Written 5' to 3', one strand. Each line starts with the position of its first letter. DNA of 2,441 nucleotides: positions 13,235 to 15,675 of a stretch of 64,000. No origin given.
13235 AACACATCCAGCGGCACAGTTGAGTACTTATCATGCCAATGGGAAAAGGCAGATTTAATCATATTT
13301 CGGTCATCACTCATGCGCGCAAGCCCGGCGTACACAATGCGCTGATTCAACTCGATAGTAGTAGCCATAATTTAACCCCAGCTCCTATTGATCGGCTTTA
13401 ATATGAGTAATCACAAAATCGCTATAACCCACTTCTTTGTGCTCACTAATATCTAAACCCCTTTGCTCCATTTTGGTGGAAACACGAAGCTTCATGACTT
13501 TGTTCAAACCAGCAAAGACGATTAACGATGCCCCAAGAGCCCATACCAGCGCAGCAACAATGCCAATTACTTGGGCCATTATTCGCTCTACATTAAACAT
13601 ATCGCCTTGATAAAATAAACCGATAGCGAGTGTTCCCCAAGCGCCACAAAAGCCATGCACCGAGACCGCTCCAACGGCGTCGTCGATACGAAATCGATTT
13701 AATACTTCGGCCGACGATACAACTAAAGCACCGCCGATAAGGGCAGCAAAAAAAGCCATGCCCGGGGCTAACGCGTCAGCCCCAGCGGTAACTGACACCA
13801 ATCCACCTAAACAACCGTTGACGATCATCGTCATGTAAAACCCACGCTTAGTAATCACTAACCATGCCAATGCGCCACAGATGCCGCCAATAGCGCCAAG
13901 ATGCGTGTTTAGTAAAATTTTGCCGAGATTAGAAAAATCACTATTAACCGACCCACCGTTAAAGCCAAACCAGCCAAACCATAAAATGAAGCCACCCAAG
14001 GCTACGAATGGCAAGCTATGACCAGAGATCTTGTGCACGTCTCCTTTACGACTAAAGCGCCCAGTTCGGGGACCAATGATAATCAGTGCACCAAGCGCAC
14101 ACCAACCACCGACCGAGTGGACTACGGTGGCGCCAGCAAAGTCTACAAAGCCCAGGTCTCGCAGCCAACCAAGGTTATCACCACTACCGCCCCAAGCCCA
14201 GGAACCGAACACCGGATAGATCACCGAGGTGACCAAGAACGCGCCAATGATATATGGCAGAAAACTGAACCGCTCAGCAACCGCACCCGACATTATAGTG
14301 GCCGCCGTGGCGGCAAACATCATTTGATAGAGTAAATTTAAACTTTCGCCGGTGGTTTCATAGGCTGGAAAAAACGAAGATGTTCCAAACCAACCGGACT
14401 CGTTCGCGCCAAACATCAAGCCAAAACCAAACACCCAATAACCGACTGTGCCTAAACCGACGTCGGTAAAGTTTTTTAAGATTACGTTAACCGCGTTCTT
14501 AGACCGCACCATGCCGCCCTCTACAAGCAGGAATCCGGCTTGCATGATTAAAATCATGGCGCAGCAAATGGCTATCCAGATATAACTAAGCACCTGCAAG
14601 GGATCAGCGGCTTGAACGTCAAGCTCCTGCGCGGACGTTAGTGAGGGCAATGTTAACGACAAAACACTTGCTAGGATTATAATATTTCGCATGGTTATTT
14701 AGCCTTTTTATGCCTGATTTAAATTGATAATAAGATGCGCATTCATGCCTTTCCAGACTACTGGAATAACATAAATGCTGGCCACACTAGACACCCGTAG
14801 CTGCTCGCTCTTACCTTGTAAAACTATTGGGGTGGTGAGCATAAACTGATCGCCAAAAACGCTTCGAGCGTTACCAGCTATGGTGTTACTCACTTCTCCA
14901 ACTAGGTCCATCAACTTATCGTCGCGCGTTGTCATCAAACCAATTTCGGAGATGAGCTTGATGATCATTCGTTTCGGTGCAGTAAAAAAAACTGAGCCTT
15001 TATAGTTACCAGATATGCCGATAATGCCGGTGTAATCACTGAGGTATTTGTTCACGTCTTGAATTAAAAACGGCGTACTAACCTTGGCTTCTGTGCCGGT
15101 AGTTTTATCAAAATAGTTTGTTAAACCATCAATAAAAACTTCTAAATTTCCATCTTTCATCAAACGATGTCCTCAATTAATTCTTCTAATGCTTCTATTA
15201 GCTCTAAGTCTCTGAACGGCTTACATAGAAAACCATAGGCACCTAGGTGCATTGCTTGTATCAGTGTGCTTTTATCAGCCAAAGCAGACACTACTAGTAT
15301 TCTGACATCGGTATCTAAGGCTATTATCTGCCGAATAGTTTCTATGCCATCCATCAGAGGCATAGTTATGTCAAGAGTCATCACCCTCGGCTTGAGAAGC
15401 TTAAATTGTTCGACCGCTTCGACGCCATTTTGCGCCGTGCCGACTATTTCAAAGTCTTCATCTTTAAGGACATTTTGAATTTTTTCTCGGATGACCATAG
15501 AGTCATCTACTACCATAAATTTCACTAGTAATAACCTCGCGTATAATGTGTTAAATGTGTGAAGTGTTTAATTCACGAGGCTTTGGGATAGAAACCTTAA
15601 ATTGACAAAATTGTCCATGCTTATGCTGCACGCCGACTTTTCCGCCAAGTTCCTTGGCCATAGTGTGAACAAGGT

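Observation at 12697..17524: Ammonium transporter embedded in a CheA-like kinase / CheY / CheX operon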

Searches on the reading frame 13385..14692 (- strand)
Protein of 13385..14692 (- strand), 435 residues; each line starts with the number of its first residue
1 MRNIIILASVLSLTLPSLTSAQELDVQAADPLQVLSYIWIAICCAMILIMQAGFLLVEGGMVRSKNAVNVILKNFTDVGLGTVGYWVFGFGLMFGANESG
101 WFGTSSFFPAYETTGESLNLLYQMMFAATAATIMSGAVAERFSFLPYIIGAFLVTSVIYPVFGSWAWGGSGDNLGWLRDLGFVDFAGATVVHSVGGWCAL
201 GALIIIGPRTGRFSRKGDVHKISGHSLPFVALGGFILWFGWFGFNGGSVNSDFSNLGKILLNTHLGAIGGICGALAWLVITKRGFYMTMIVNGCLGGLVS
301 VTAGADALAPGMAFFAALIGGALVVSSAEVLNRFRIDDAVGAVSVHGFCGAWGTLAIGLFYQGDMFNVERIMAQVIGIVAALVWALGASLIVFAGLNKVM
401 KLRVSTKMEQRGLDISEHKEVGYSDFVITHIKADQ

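Call 3: search_protein_families(library=pfam, proteins=[window:13385-14692:-], max_evalue=0.01)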
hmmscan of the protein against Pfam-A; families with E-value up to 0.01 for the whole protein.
window:13385-14692:- (435 aa): 1 family
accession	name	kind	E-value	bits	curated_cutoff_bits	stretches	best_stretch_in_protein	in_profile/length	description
PF00909.26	Ammonium_transp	-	5.1e-105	351.9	23.2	1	39-423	2-399/399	Ammonium Transporter Family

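Call 4: search_protein_families(library=ncbifam, proteins=[window:13385-14692:-], max_evalue=0.01)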
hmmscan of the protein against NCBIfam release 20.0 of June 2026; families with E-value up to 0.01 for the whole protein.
window:13385-14692:- (435 aa): 3 families
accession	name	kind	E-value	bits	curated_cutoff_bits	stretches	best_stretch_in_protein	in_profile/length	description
TIGR00836.1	amt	subfamily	7.1e-107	357.8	343.3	1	38-423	3-406/406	ammonium transporter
TIGR03644.1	marine_trans_1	hypoth_equivalog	5e-96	321.9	514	1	38-426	6-404/404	probable ammonium transporter, marine subtype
NF007947.0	PRK10666.1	equivalog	2.6e-37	128.8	657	1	12-424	13-427/428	ammonium transporter AmtB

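Call 25: search_solved_structures(query=window:13385-14692:-, max_evalue=1e-10, show_alignments=4)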
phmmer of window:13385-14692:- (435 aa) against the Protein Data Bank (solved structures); distinct sequences matched with E-value up to 1e-10: 28.
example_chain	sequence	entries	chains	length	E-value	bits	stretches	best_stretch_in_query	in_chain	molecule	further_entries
8qj3_A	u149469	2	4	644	2.2e-91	310.1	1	36-417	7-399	Ammonium transporter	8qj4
8qpf_A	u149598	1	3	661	2.4e-91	310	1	36-417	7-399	Ammonium transporter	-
6eu6_A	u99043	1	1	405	1.8e-88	300.6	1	35-417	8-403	Ammonium transporter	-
2b2f_A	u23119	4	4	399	1.3e-51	179.1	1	38-424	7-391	ammonium transporter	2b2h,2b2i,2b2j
5aex_A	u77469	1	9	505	2.1e-34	122.4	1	34-425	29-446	AMMONIUM TRANSPORTER MEP2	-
5aid_A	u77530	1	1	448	1.6e-31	112.9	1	35-422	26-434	MEP2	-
5af1_A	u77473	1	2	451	2.6e-31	112.2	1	35-420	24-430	MEP2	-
5aez_A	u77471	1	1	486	3.5e-31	111.8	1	35-420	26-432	MEP2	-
5fuf_A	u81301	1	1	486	3.5e-31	111.8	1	35-420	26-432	AMMONIUM TRANSPORTER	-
5ah3_A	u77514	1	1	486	3.5e-31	111.8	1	35-420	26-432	MEP2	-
6ejh_A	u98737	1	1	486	2.6e-30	108.9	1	35-421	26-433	Ammonium transporter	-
6ej6_A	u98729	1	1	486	5.4e-30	107.8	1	35-420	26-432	Ammonium transporter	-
9cs5_A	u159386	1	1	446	1.1e-27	100.2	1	36-424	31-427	Ammonium transporter AmtB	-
1xqe_A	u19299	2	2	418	1.8e-27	99.5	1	39-424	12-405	Probable ammonium transporter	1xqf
2nmr_A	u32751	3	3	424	1.9e-27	99.5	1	39-424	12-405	Ammonia channel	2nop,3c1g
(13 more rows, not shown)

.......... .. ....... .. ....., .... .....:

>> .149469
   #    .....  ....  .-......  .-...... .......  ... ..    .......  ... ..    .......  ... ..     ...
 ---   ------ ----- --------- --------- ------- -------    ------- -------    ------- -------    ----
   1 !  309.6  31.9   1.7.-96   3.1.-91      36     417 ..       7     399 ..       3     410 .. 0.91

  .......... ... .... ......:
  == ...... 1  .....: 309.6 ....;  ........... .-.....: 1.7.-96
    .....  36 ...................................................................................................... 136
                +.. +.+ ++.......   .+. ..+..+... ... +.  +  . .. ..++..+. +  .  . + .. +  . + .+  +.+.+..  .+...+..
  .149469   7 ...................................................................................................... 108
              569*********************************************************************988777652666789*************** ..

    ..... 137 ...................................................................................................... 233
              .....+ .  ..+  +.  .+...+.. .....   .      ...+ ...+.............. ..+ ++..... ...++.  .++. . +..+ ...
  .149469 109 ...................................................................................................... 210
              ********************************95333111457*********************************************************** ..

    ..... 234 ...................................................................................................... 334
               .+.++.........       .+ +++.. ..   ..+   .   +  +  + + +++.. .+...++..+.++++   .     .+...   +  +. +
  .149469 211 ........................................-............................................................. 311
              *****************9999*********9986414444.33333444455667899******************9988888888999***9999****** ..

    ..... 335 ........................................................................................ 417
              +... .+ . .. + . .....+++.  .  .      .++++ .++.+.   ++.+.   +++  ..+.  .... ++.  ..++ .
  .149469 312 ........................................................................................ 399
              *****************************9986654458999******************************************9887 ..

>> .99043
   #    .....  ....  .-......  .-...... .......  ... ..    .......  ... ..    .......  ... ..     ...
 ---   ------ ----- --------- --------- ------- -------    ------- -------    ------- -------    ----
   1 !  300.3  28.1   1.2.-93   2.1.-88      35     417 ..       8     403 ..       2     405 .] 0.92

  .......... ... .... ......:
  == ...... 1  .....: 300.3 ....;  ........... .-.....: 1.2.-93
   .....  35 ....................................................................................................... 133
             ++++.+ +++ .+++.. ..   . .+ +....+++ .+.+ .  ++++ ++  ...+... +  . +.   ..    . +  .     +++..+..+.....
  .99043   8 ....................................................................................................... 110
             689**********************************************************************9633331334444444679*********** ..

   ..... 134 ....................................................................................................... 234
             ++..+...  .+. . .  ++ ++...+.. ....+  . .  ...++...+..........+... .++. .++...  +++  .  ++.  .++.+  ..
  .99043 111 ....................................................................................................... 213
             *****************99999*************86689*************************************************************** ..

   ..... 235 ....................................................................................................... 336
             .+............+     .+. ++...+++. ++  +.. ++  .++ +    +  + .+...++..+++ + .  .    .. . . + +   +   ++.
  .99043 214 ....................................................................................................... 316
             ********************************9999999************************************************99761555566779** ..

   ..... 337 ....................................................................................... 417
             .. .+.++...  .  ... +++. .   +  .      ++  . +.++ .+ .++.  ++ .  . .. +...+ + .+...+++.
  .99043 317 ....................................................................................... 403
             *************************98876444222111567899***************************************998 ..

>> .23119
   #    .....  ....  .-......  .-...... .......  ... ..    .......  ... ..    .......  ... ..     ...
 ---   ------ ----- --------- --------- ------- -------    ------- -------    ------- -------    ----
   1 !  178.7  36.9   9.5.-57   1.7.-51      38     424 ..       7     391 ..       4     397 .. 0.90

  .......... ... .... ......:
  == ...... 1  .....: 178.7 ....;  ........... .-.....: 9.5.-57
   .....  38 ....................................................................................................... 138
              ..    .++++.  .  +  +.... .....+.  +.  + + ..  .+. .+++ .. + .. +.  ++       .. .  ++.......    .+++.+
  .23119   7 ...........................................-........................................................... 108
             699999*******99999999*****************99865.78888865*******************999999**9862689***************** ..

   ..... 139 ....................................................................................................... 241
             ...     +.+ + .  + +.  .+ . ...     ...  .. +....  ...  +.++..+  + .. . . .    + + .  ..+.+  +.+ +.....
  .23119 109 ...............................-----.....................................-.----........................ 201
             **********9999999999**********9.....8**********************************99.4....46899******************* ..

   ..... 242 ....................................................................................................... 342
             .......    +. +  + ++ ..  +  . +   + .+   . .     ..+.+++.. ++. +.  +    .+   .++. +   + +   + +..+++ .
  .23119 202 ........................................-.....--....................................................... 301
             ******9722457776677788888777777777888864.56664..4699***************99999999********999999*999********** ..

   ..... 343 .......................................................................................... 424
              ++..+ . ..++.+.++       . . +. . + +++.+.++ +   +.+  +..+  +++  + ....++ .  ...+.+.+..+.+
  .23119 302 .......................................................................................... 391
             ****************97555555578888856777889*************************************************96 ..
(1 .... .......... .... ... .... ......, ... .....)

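Call 50: find_homologous_proteins(query=window:13385-14692:-, max_evalue=1e-40)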
Query window:13385-14692:- (435 aa): 7998 proteins with E <= 1e-40 among 8000 candidates; the best 120 are listed.
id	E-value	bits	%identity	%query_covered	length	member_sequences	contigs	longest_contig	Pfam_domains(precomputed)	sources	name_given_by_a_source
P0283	1.2e-277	939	98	100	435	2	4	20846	PF00909.27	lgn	-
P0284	4.7e-248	841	85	100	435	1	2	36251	PF00909.27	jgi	-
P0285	1.4e-247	840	84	100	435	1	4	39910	PF00909.27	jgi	-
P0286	3.6e-243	825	84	100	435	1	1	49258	PF00909.27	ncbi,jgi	-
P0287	4.4e-243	825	87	95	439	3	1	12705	PF00909.27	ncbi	-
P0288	7.0e-241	818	82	100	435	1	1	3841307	PF00909.27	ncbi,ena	-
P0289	2.7e-238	809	83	100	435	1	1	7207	PF00909.27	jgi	-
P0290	1.4e-237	807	83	100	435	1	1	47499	PF00909.27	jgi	-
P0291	3.1e-237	806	83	100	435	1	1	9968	PF00909.27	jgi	-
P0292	3.2e-237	806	83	100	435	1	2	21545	PF00909.27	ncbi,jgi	-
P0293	4.1e-237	805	82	100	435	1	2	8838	PF00909.27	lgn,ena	-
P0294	4.3e-237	805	83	100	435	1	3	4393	PF00909.27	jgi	-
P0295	7.0e-235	798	81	100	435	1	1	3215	PF00909.27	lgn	-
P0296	1.5e-233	794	83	95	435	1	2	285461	PF00909.27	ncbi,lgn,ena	-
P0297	2.2e-233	793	80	100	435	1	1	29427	PF00909.27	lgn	-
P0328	1.8e-197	675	69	98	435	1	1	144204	PF00909.27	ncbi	ncbi:ammonium transporter [Eionea flava]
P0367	3.0e-186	638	66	94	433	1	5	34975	PF00909.27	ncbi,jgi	ncbi:MAG: Amt family ammonium transporter [Cellvibrionaceae bacterium]|jgi:Amt family ammonium trans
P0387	9.7e-181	620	61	98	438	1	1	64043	PF00909.27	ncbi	-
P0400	7.3e-168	577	60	99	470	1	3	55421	PF00909.27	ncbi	ncbi:MAG: ammonium transporter [Gammaproteobacteria bacterium]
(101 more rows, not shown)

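Call 51: find_encoding_contigs(protein=P0328, flank=6000, max_places=1)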
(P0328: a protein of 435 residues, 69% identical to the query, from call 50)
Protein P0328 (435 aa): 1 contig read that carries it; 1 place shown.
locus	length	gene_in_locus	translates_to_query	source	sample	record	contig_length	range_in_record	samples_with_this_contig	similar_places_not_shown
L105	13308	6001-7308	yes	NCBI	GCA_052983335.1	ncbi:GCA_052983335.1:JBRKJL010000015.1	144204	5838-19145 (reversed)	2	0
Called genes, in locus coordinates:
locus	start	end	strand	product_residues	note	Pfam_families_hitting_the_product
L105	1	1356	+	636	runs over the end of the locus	PF00364:Biotin_lipoyl, PF00364:Biotin_lipoyl, PF25917:BSH_RND (weak), PF25984:BSH_YknX (weak), PF00364:Biotin_lipoyl, PF25984:BSH_YknX (weak), PF02817:E3_binding, PF00198:2-oxoacid_dh, +6 more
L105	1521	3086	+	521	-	PF00916:Sulfate_transp, PF01740:STAS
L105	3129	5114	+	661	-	PF01627:Hpt (weak), PF02518:HATPase_c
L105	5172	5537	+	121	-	PF00072:Response_reg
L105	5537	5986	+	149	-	PF13690:CheX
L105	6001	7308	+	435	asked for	PF00909:Ammonium_transp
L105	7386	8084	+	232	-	-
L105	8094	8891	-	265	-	-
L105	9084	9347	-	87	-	-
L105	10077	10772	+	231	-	-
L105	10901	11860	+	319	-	PF11185:DUF2971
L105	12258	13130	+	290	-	-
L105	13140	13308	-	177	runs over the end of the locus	PF12833:HTH_18, PF00165:HTH_AraC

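Call 52: find_encoding_contigs(protein=P0367, flank=6000, max_places=1)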
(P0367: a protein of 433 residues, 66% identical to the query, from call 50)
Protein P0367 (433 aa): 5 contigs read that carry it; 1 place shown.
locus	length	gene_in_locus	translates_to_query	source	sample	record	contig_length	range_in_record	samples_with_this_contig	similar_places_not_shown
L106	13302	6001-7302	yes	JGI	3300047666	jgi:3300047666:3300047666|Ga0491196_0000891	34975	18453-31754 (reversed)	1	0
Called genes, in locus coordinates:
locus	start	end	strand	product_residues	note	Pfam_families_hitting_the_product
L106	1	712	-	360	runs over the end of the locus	PF04389:Peptidase_M28 (weak), PF01546:Peptidase_M20, PF07687:M20_dimer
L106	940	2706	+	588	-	PF05157:MshEN, PF00437:T2SSE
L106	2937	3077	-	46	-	-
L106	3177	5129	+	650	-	PF01627:Hpt (faint), PF02518:HATPase_c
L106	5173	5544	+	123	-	PF00072:Response_reg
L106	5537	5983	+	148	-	PF13690:CheX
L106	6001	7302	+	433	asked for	PF00909:Ammonium_transp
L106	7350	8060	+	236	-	-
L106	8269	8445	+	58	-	-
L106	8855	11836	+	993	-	PF03710:GlnE, PF08335:GlnD_UR_UTase, PF03710:GlnE, PF08335:GlnD_UR_UTase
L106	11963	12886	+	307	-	PF01063:Aminotran_4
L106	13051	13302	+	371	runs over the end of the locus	PF13439:Glyco_transf_4, PF13477:Glyco_trans_4_2 (weak), PF13579:Glyco_trans_4_4, PF20706:GT4-conflict (weak), PF00534:Glycos_transf_1, PF13692:Glyco_trans_1_4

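Call 53: find_encoding_contigs(protein=P0400, flank=6000, max_places=1)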
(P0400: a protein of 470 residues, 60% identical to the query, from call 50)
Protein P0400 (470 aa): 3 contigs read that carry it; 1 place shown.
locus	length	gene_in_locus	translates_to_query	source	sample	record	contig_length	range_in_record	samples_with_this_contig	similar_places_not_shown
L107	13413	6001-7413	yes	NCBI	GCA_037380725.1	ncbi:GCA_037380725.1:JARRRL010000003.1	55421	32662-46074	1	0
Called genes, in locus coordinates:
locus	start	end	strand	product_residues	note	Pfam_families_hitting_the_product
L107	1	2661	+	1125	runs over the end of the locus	PF27051:TamB_N (faint), PF04357:TamB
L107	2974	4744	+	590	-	-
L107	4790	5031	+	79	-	PF02518:HATPase_c (weak)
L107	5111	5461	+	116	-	PF00072:Response_reg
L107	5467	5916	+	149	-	PF13690:CheX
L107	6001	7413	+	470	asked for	PF00909:Ammonium_transp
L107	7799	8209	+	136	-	-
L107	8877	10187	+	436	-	PF01210:NAD_Gly3P_dh_N (faint), PF03721:UDPG_MGDP_dh_N, PF00984:UDPG_MGDP_dh, PF03720:UDPG_MGDP_dh_C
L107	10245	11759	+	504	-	PF13641:Glyco_tranf_2_3, PF13632:Glyco_trans_2_3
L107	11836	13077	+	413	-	PF25964:BSH_ALG44, PF25965:Beta-barrel_ALG44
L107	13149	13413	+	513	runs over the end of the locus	PF27483:TPR_AlgK, PF08238:Sel1 (weak)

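Call 54: find_encoding_contigs(protein=P0387, flank=6000, max_places=1)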
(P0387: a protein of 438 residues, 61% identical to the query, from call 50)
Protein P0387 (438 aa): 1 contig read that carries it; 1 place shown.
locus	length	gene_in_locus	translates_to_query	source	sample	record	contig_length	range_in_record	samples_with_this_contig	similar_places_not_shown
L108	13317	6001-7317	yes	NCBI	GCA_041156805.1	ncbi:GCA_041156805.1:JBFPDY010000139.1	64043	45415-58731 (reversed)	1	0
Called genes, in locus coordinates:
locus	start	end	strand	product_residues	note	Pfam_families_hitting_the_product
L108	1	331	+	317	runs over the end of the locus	PF00753:Lactamase_B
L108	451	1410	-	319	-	PF01408:GFO_IDH_MocA, PF22725:GFO_IDH_MocA_C3, PF02894:GFO_IDH_MocA_C (weak)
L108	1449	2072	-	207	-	PF18967:PycTM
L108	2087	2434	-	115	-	PF01050:MannoseP_isomer, PF12973:Cupin_7 (faint), PF07883:Cupin_2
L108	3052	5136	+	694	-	PF01627:Hpt (faint), PF02518:HATPase_c (weak)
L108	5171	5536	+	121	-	PF00072:Response_reg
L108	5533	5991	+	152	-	PF13690:CheX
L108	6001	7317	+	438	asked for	PF00909:Ammonium_transp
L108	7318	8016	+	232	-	-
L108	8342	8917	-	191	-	PF01209:Ubie_methyltran (weak), PF13489:Methyltransf_23, PF13847:Methyltransf_31, PF08241:Methyltransf_11, PF08242:Methyltransf_12, PF13649:Methyltransf_25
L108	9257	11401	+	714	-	PF01627:Hpt (weak), PF02518:HATPase_c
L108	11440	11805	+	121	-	PF00072:Response_reg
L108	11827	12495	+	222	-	PF00702:Hydrolase, PF13419:HAD_2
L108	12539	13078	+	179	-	PF28549:NDPSase_N, PF00293:NUDIX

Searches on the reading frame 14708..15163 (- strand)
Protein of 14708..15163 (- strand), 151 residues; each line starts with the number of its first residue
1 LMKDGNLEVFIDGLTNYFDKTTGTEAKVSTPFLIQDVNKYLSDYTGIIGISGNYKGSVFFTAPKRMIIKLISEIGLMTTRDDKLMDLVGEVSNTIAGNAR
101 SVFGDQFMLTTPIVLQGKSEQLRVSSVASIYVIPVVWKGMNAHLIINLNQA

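Call 3: search_protein_families(library=pfam, proteins=[window:14708-15163:-], max_evalue=0.01)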
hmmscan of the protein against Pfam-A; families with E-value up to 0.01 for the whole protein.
window:14708-15163:- (151 aa): 1 family
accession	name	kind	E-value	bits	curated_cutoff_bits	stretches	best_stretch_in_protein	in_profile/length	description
PF13690.11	CheX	-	1.4e-19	70.4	27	1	44-134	1-92/94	Chemotaxis phosphatase CheX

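Call 4: search_protein_families(library=ncbifam, proteins=[window:14708-15163:-], max_evalue=0.01)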
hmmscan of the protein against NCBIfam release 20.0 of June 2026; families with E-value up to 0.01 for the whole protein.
window:14708-15163:- (151 aa): 1 family
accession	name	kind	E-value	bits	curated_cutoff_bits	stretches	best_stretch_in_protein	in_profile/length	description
NF041094.1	CheX_Thtogales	equivalog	5.7e-10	39.2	280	1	9-136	8-138/152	CheY-P phosphatase CheX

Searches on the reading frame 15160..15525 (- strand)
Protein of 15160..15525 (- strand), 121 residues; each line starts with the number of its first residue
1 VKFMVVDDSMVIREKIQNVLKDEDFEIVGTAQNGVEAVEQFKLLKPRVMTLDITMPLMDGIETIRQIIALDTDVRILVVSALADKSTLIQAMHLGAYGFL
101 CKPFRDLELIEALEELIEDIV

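Call 3: search_protein_families(library=pfam, proteins=[window:15160-15525:-], max_evalue=0.01)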
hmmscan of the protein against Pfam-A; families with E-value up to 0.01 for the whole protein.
window:15160-15525:- (121 aa): 1 family
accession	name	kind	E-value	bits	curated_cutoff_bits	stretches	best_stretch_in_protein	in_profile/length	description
PF00072.30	Response_reg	-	1.8e-27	96.2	30.2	1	4-113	2-110/111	Response regulator receiver domain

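Call 4: search_protein_families(library=ncbifam, proteins=[window:15160-15525:-], max_evalue=0.01)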
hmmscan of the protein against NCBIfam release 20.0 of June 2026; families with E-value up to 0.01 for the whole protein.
window:15160-15525:- (121 aa): 98 families (the best 25 are shown)
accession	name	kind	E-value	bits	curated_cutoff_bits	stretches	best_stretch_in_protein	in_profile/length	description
NF001965.0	PRK00742.1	subfamily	1.3e-28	100.3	293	1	1-108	4-113/357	chemotaxis-specific protein-glutamate methyltransferase CheB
NF041367.1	CheY_Halo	equivalog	2.5e-26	92.3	200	1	4-116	2-113/114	chemotaxis protein CheY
NF009206.0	PRK12555.1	subfamily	1.1e-21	77.2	342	1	1-118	1-122/340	chemotaxis-specific protein-glutamate methyltransferase CheB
NF008469.0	PRK11361.1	equivalog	1.7e-19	69.9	714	1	3-110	7-112/461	acetoacetate metabolism transcriptional regulator AtoC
NF007935.0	PRK10651.1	equivalog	1.1e-18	67.2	250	1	3-115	9-122/216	two-component system response regulator NarL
NF040689.1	MtrAB_MtrA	equivalog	1.2e-18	67.3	300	1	4-111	2-107/219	MtrAB system response regulator MtrA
NF007901.0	PRK10610.1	equivalog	5.4e-18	65.4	189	1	1-119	6-126/129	chemotaxis response regulator CheY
TIGR02875.1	spore_0_A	equivalog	8.3e-18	64.6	200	1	2-111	4-115/262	sporulation transcription factor Spo0A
NF007969.0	PRK10693.1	equivalog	8.8e-18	64.4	329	1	2-110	9-116/337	two-component system response regulator RssB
NF045505.1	RR_RssB_Pseudo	equivalog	9.5e-18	64.4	700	1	2-111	7-115/394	two-component system response regulator RssB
NF011896.0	PRK15369.1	equivalog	2.6e-17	63.1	242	1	2-114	5-118/211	two component system response regulator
NF045944.1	ResRegRpaBCyano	equivalog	3.3e-17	62.6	330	1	4-114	1-109/229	response regulator transcription factor RpaB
NF008677.0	PRK11697.1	equivalog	6.4e-17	61.7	246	1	1-118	2-117/238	two-component system response regulator BtsR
NF006900.1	PRK09390.1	equivalog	2.3e-16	60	255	1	4-117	8-120/203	response regulator FixJ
NF007018.1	PRK09483.1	equivalog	2.6e-16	59.9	280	1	3-115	4-117/217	UvrY/SirA/GacA family response regulator transcription factor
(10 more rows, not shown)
